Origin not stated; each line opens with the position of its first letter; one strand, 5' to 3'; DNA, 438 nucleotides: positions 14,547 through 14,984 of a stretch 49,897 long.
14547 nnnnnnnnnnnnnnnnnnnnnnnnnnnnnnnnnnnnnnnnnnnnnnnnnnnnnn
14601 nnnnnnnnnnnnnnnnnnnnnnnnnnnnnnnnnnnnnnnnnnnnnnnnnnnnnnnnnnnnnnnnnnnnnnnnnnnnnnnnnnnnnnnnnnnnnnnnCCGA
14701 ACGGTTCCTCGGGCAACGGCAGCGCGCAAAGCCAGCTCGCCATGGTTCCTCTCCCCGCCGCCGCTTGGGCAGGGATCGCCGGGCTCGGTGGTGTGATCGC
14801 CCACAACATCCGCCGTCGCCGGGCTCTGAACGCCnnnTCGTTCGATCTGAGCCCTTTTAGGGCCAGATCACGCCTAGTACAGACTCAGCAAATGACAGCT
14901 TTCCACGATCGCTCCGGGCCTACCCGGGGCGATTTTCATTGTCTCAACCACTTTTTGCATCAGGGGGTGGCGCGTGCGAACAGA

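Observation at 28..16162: Exosortase/EpsI polysaccharide locus whose local cargo carries VPLP[PA]A rather than PEP signals, in a PVC-type genome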

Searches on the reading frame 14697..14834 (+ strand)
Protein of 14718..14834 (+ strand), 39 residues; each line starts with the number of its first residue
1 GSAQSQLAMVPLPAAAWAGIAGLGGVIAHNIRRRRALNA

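Call 6: search_protein_families(library=ncbifam, proteins=[window:14718-14834:+], max_evalue=10)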
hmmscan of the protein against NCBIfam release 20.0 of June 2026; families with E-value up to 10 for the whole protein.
seq(39 aa): 1 family
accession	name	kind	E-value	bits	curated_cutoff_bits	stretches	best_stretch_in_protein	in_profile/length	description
TIGR03901.2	MYXO-CTERM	domain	0.088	13.2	20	1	13-35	14-33/34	MYXO-CTERM sorting domain-containing protein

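Call 58: find_homologous_proteins(query=A4, max_evalue=1)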
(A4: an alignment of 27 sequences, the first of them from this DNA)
Query A4 (27 sequences) (46 aa, profile of the alignment): 82 proteins with E <= 1 among 5967 candidates.
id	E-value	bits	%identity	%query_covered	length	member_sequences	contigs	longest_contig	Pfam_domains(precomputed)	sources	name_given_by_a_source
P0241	4.8e-15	72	50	85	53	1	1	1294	-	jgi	jgi:hypothetical protein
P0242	2.9e-14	70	47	72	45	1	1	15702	-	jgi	-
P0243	2.0e-12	64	45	43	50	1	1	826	-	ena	-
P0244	1.9e-11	61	50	70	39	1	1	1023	-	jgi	-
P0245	4.0e-11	60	52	70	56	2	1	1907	-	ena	-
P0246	4.1e-11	59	43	96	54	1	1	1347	-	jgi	jgi:hypothetical protein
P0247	5.3e-11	59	45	96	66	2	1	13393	-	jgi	jgi:hypothetical protein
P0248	5.7e-11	59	47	93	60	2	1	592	-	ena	-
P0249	1.5e-10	58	57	63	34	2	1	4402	-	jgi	-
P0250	5.7e-10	56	48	70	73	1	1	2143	-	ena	-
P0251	7.1e-10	56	50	59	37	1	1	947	-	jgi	jgi:hypothetical protein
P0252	1.1e-9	55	45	70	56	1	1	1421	-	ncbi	-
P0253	1.1e-9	55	51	76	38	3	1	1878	-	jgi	jgi:hypothetical protein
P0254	3.4e-9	53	39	78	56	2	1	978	-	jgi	jgi:hypothetical protein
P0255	5.6e-9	53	46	59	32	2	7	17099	-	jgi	jgi:hypothetical protein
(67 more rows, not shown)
